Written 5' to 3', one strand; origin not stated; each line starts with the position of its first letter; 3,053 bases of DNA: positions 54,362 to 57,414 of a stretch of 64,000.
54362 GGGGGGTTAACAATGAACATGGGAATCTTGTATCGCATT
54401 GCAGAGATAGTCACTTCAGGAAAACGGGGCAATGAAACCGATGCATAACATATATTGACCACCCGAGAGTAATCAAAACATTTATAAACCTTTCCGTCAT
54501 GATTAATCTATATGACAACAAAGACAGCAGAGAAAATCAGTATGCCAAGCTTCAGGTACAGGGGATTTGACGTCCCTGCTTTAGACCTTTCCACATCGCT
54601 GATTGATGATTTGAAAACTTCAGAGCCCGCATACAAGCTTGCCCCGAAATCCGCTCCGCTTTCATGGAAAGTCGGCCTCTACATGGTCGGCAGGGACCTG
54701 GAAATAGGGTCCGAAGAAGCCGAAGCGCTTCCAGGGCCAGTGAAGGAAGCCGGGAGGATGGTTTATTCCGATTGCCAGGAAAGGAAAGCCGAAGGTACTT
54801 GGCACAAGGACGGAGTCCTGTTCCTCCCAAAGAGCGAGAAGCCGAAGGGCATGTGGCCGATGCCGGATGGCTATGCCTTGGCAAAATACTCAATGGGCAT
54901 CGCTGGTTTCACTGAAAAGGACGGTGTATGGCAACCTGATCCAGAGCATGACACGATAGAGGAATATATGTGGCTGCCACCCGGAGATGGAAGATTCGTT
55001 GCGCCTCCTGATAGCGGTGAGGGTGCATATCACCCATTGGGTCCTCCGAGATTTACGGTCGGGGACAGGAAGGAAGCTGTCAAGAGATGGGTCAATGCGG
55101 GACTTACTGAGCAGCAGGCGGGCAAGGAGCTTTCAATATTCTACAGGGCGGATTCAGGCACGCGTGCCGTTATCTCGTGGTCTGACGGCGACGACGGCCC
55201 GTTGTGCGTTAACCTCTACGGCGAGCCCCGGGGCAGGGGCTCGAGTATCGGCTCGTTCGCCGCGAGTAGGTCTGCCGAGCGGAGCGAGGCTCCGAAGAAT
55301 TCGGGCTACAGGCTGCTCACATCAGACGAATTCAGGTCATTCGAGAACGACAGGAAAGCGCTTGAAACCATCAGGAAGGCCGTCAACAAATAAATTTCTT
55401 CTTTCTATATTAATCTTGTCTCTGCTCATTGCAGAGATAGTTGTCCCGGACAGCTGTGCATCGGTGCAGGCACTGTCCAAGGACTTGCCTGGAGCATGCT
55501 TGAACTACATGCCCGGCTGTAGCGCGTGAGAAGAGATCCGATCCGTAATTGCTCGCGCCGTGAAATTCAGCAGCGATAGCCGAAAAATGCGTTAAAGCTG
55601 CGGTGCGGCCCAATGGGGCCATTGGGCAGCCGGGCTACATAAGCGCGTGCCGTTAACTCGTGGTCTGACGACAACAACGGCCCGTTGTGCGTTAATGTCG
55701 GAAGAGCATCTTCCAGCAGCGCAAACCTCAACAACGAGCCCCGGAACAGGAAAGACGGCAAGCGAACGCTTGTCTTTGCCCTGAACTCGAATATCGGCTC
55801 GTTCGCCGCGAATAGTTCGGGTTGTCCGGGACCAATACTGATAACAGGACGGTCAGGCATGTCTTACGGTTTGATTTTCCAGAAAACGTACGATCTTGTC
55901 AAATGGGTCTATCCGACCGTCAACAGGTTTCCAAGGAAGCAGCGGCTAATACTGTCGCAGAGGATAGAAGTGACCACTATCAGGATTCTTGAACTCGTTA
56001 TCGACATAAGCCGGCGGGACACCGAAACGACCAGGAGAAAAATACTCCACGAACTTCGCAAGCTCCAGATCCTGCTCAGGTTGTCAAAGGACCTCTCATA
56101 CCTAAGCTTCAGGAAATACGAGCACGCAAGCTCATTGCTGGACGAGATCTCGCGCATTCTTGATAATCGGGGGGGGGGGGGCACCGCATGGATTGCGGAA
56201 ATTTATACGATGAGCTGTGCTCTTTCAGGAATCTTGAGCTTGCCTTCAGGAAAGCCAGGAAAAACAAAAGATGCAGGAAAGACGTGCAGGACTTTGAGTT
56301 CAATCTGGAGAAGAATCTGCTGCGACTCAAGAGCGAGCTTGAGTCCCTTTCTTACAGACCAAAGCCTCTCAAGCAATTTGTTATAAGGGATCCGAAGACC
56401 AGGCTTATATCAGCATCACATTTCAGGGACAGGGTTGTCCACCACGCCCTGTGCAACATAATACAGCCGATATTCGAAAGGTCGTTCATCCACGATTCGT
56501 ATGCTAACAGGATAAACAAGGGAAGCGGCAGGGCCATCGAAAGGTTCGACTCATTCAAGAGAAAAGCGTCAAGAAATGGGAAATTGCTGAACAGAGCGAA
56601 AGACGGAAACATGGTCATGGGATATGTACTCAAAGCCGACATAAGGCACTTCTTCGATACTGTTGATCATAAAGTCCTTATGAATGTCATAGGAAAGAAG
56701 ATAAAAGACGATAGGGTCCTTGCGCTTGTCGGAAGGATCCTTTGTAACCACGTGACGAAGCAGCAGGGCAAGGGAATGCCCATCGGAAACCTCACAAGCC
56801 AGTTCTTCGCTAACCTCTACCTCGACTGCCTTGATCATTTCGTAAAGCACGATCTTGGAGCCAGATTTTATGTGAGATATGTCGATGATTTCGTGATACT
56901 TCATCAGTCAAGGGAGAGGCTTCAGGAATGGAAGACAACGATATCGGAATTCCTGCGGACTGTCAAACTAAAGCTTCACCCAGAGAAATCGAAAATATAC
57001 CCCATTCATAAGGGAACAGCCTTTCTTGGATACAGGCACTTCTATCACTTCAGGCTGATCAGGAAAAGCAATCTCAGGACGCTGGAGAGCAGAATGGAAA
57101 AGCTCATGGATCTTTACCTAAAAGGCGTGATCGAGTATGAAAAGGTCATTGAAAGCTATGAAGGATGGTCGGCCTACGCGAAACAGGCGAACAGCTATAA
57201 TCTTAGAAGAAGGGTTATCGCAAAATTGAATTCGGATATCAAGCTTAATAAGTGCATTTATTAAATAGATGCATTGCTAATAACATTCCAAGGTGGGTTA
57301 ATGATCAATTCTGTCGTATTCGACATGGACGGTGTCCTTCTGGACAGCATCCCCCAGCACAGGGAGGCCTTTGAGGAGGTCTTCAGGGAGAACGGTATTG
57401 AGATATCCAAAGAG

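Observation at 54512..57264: Complete diversity-generating retroelement with a strictly adenine-specific TR-to-VR mismatch pattern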

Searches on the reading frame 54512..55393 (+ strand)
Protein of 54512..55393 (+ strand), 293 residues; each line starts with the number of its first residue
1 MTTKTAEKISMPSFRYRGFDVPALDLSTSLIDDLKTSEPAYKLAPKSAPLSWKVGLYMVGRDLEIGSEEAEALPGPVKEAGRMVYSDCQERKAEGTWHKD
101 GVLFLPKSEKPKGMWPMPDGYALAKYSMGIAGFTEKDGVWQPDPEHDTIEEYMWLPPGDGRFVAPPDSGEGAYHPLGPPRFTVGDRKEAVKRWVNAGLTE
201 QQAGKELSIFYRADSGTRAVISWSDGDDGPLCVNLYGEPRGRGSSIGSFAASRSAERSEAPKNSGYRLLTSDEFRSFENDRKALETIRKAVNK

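Call 5: search_protein_families(library=pfam, proteins=[window:54512-55393:+], max_evalue=0.1)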
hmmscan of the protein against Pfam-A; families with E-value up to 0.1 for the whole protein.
window:54512-55393:+ (293 aa): 0 families

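Call 6: search_protein_families(library=ncbifam, proteins=[window:54512-55393:+], max_evalue=0.1)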
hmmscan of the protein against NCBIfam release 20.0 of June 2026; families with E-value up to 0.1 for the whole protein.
window:54512-55393:+ (293 aa): 0 families

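Call 10: find_related_loci(query=window:54512-55393:+, collection=viral_contigs, flank=5000)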
Query window:54512-55393:+ (293 aa) in viral_contigs; peptide patterns used: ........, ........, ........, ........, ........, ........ (x = any residue, [..] = any of these).
2 stretches matched a pattern, but none encodes a relative of the query by tblastn (E <= 1e-3).

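Call 52: find_homologous_proteins(query=window:54512-55393:+, max_evalue=0.00001)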
Query window:54512-55393:+ (293 aa): 37 proteins with E <= 0.00001 among 1245 candidates.
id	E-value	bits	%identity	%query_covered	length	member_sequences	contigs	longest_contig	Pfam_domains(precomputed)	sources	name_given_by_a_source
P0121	2.4e-197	672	100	100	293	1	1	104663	-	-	-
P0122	8.4e-128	444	71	100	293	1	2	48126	-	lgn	-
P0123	1.4e-121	423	69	100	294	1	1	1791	-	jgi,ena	-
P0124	6.4e-117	408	66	100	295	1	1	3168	-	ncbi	-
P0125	3.2e-114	399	64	100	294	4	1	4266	-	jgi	jgi:hypothetical protein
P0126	1.9e-105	371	60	99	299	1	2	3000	-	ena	-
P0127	1.4e-102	361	60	100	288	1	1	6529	-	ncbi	-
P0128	4.4e-101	356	61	99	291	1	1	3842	-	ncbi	-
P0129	2.6e-97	344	56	100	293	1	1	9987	-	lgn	-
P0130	1.8e-96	341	56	100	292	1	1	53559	-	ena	-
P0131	2.4e-95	337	63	88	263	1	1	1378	-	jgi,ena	-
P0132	5.4e-94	333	55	100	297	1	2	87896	-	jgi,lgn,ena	-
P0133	3.2e-92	327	53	100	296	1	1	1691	-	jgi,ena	-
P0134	3.3e-92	327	54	100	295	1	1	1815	-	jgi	-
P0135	9.1e-91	322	53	100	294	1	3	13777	-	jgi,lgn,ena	-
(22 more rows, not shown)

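Call 53: find_encoding_contigs(protein=P0122, flank=4000, max_places=2)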
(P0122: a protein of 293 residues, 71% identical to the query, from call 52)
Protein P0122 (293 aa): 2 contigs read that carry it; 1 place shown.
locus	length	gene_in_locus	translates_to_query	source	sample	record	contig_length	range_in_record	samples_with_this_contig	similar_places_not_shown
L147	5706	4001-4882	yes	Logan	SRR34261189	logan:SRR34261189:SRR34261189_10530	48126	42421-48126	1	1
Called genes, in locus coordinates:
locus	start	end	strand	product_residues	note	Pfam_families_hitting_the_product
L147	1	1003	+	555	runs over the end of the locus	PF03485:Arg_tRNA_synt_N, PF00750:tRNA-synt_1d, PF05746:DALR_1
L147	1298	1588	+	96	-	-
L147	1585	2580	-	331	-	PF00589:Phage_integrase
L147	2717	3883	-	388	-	-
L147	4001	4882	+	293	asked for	-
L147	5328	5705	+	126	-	?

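Call 60: predict_structure(alignment_id=A1)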
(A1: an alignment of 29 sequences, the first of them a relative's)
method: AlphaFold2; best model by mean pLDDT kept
length: 293 residues; sequences in the alignment: 29
mean_pLDDT: 90.1   pTM: 0.82
mean pLDDT of the five models: 90.1, 86.4, 84.0, 81.9, 78.2
residues with pLDDT >= 90: 232; 70-90: 39; 50-70: 6; < 50: 16
segments of 3 or more residues with pLDDT < 50: 1-4, 257-268
pLDDT, mean of each block of 10 residues (from residue 1): 64 95 94 93 96 98 96 97 96 91 96 92 97 96 94 96 92 96 97 95 95 97 89 96 94 58 44 84 90 77
secondary structure, 60 per line:
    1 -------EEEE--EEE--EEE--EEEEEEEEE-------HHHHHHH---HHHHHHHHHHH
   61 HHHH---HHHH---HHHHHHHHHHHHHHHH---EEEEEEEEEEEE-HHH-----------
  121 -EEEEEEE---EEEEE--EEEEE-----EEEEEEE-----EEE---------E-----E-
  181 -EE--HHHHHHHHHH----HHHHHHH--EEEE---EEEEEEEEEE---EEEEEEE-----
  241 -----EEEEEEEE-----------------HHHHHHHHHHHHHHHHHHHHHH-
elements in order: E8-11 E14-16 E19-21 E24-32 H40-46 H50-64 H68-71 H75-90 E94-105 E122-128 E132-136 E139-143 E149-155 E161-163 H186-195 H200-206 E209-212 E216-225 E229-235 E246-253 H271-292

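Call 64: fold_search(model_id=the predicted structure, library=pdb)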
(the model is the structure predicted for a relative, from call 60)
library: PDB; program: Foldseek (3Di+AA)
matches with E <= 10: 143; with E <= 0.001: 0
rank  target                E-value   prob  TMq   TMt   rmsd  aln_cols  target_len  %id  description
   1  9q6a_B                3.1e-01  0.06  0.08  0.11  17.5       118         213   10  Crystal structure of octameric COMMD-like protein MBK5214510 from Flavobacteriaceae bacterium (released 2025-10-01)
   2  7s00_c                4.2e-01  0.08  0.10  0.07  11.6        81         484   20  X-ray structure of the phage AR9 non-virion RNA polymerase core (released 2022-07-06)
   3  5vf4_A                5.6e-01  0.08  0.23  0.19  17.3       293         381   12  Thermus aquaticus variable protein (TaqVP) from diversity-generating retroelements (DGR) (released 2017-05-24)
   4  6pa1_A                5.6e-01  0.06  0.10  0.10  13.8       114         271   20  Killer cell immunoglobulin-like receptor 2DL2 in complex with HLA-C*07:02 (released 2020-12-16)
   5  7ccy_A                6.0e-01  0.08  0.11  0.10  11.6       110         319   16  Crystal structure of the 2-iodoporphobilinogen-bound holo form of human hydroxymethylbilane synthase (released 2021-03-17)
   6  9q6c_A                1.1e+00  0.02  0.07  0.09  18.0       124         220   14  Cryo-EM structure of octameric COMMD-like protein MBK5214510 from Flavobacteriaceae bacterium (released 2025-10-01)
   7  8f2r_D                1.1e+00  0.03  0.09  0.12  18.1       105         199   10  Human CCC complex (released 2023-05-24)
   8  1egg_A                1.1e+00  0.03  0.11  0.20  16.2       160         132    9  STRUCTURE OF A C-TYPE CARBOHYDRATE-RECOGNITION DOMAIN (CRD-4) FROM THE MACROPHAGE MANNOSE RECEPTOR (released 2000-08-30)
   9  5vf4_C                1.6e+00  0.07  0.21  0.17  12.7       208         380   13  Thermus aquaticus variable protein (TaqVP) from diversity-generating retroelements (DGR) (released 2017-05-24)
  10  5vf4_D                1.8e+00  0.12  0.15  0.12   5.9        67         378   22  Thermus aquaticus variable protein (TaqVP) from diversity-generating retroelements (DGR) (released 2017-05-24)
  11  6xgw_B                1.8e+00  0.02  0.09  0.08  13.1       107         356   11  ISCth4 transposase, pre-reaction complex, PRC (released 2020-10-14)
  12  1egi_A                2.0e+00  0.02  0.10  0.18  16.3       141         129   11  STRUCTURE OF A C-TYPE CARBOHYDRATE-RECOGNITION DOMAIN (CRD-4) FROM THE MACROPHAGE MANNOSE RECEPTOR (released 2000-08-30)
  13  4wzn_A                2.2e+00  0.02  0.10  0.16  14.5       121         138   14  CRYSTAL STRUCTURE OF THE 2B PROTEIN SOLUBLE DOMAIN FROM HEPATITIS A VIRUS (released 2015-01-28)
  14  9dei_E                2.6e+00  0.01  0.06  0.12  13.1        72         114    8  Trypanosoma brucei mitochondrial RNA-editing catalytic complex 1, U-deletion (RECC1) (released 2026-01-21)
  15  6p8v_H                2.7e+00  0.02  0.08  0.13  16.8       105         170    8  Structure of E. coli MS115-1 HORMA:CdnC:Trip13 complex (released 2019-12-25)
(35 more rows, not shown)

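Call 68: fold_search(model_id=the predicted structure, library=viral)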
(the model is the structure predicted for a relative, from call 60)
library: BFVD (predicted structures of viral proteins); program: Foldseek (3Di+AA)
matches with E <= 10: 249; with E <= 0.001: 0
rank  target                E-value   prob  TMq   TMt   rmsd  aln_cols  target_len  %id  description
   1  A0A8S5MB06            1.7e-02  0.91  0.26  0.14   9.2       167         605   14  Tail collar fiber protein [Siphoviridae sp. ctsDY37]
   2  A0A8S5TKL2            2.6e-02  0.96  0.31  0.14   6.6       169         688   13  Uncharacterized protein [Podoviridae sp. ctz6O13]
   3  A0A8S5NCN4            6.7e-02  0.69  0.28  0.13   6.1       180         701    9  Uncharacterized protein [Siphoviridae sp. ctUse40]
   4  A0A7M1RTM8            9.6e-02  0.75  0.28  0.15   5.6       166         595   10  Uncharacterized protein [uncultured phage cr6_1]
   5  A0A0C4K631            1.0e-01  0.77  0.27  0.15   7.2       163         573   15  (no name in the UniProt tables at hand)
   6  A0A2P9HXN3            1.1e-01  0.54  0.25  0.14   9.4       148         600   14  (no name in the UniProt tables at hand)
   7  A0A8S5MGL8            1.5e-01  0.57  0.25  0.12   6.9       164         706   19  Tail collar fiber protein [Podoviridae sp. ctqve24]
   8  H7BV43                2.1e-01  0.66  0.31  0.24   5.8       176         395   11  (no name in the UniProt tables at hand)
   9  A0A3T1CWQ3            2.3e-01  0.08  0.10  0.08  16.0       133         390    8  Uncharacterized protein [Acanthamoeba castellanii medusavirus J1]
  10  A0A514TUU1            2.6e-01  0.06  0.12  0.21  13.9       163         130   10  Uncharacterized protein [Aeromonas phage PS1]
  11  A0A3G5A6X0            3.1e-01  0.04  0.09  0.11  12.0       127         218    6  Uncharacterized protein [Hyperionvirus sp.]
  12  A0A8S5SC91            3.3e-01  0.02  0.08  0.14  18.9       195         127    9  Single strand binding protein [Siphoviridae sp. ctqBc4]
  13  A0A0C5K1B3            4.2e-01  0.30  0.14  0.10   3.3        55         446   22  (no name in the UniProt tables at hand)
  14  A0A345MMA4            4.9e-01  0.07  0.08  0.21  14.1       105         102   11  (no name in the UniProt tables at hand)
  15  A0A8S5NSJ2            5.6e-01  0.23  0.25  0.10   7.0       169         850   11  Collagen alpha 1(VIII) chain protein [Siphoviridae sp. ct1Tj2]
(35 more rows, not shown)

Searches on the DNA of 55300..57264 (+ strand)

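Call 30: search_rna_families(source=window, start=55300, end=56300, threshold=evalue, max_evalue=1, show_alignments=3)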
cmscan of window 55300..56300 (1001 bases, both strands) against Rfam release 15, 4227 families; matches with E-value up to 1: 1.
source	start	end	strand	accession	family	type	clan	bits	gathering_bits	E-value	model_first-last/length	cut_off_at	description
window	55465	55643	+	RF03019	RT-16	Gene; sRNA;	-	50.4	50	1.5e-06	1-158/158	no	RT-16 RNA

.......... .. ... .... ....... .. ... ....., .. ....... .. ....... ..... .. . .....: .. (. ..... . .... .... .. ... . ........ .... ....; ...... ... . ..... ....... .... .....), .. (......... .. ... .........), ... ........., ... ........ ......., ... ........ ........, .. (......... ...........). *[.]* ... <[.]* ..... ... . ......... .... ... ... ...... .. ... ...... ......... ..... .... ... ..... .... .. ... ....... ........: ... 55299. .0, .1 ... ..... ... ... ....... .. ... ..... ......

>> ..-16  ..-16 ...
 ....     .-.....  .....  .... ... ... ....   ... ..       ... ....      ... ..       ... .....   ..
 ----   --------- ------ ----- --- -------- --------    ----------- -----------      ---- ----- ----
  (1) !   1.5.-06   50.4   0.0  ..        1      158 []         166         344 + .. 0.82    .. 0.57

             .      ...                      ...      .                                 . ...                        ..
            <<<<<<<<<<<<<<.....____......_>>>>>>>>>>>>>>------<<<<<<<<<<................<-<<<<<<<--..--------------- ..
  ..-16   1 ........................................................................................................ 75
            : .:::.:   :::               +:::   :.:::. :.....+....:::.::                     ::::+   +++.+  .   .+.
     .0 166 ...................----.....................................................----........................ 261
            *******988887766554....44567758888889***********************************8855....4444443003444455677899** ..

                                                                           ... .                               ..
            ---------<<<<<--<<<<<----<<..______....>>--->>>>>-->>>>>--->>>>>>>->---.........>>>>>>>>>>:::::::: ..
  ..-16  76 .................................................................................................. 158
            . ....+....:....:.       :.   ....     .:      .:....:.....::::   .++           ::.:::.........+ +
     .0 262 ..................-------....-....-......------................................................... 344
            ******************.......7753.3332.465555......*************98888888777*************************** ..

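Call 31: search_rna_families(sources=[L001, L002, L003, L004, L005, L006, L010, L011, L012, L013], threshold=gathering)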
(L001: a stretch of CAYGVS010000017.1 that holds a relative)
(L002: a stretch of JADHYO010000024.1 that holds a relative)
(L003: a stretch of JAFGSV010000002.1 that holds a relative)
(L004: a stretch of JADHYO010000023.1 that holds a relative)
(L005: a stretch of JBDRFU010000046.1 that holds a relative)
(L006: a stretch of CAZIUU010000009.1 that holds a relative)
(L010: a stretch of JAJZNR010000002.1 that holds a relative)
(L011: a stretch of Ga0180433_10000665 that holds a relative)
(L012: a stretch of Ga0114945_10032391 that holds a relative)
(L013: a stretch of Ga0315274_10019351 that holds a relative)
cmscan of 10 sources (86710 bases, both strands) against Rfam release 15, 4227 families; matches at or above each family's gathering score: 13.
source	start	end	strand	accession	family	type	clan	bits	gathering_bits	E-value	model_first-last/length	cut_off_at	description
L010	4661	4862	+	RF03019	RT-16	Gene; sRNA;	-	73.9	50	1.8e-09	1-158/158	no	RT-16 RNA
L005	4353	4502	+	RF03019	RT-16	Gene; sRNA;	-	67.6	50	3.8e-08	1-158/158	no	RT-16 RNA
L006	4690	4833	+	RF03019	RT-16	Gene; sRNA;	-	66.9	50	5.1e-08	1-158/158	no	RT-16 RNA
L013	2343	2543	+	RF03019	RT-16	Gene; sRNA;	-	63.9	50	2.2e-07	1-158/158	no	RT-16 RNA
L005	8912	8997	+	RF00005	tRNA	Gene; tRNA;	CL00001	62.3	29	5.7e-11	1-71/71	no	tRNA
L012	1290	1438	+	RF03019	RT-16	Gene; sRNA;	-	62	50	5.2e-07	1-158/158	no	RT-16 RNA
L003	4310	4506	+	RF03019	RT-16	Gene; sRNA;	-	58.8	50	2.4e-06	1-158/158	no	RT-16 RNA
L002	4296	4445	+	RF03019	RT-16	Gene; sRNA;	-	58.7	50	2.5e-06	1-158/158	no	RT-16 RNA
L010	8579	8649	+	RF00005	tRNA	Gene; tRNA;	CL00001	55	29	5.5e-09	1-71/71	no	tRNA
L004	4267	4485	+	RF03019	RT-16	Gene; sRNA;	-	52.1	50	5.7e-05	1-158/158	no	RT-16 RNA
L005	8731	8872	+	RF00005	tRNA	Gene; tRNA;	CL00001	49.9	29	1.4e-07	1-71/71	no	tRNA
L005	8500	8603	-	RF00005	tRNA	Gene; tRNA;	CL00001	41.6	29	2.8e-05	1-71/71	no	tRNA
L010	6164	6224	+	RF00005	tRNA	Gene; tRNA;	CL00001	32.7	29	0.0076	1-71/71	no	tRNA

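Call 70: search_rna_families(source=L005, start=8450, end=9001, threshold=gathering, show_alignments=3)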
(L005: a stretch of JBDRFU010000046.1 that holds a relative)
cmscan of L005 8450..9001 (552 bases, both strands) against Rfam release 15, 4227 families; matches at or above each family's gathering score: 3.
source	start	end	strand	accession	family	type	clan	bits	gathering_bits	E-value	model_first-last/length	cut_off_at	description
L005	8912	8997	+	RF00005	tRNA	Gene; tRNA;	CL00001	62.3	29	3.6e-13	1-71/71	no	tRNA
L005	8731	8872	+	RF00005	tRNA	Gene; tRNA;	CL00001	49.9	29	9e-10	1-71/71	no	tRNA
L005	8500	8603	-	RF00005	tRNA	Gene; tRNA;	CL00001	41.6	29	1.8e-07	1-71/71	no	tRNA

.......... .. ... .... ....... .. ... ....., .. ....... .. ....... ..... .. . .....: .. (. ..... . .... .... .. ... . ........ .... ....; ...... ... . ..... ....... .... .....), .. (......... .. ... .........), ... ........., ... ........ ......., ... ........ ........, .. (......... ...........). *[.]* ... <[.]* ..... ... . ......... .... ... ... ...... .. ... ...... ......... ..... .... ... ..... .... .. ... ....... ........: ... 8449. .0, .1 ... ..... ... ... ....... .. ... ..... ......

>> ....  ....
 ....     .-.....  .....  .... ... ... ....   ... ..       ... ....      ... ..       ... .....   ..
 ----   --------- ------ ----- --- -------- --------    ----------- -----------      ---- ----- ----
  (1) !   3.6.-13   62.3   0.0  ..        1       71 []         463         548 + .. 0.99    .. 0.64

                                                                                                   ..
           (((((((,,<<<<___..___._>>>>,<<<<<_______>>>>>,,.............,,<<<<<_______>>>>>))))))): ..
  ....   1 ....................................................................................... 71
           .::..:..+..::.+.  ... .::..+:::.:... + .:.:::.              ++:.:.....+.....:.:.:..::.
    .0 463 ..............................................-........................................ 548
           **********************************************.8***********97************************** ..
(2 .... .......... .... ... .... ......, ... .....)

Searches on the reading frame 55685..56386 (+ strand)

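Call 5: search_protein_families(library=pfam, proteins=[window:55685-56386:+], max_evalue=0.1)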
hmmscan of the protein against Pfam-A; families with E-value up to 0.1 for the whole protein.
window:55685-56386:+ (233 aa): 3 families
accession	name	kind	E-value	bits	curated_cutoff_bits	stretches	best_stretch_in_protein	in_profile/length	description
PF22296.2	bAvd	-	5.6e-16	59.4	40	1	63-160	2-101/107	bAvd-like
PF05635.17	23S_rRNA_IVP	-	1.1e-05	26.1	33.8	1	64-160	5-105/106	23S rRNA-intervening sequence protein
PF05372.16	Delta_lysin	-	0.0046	16.7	25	1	70-82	11-23/25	Delta lysin family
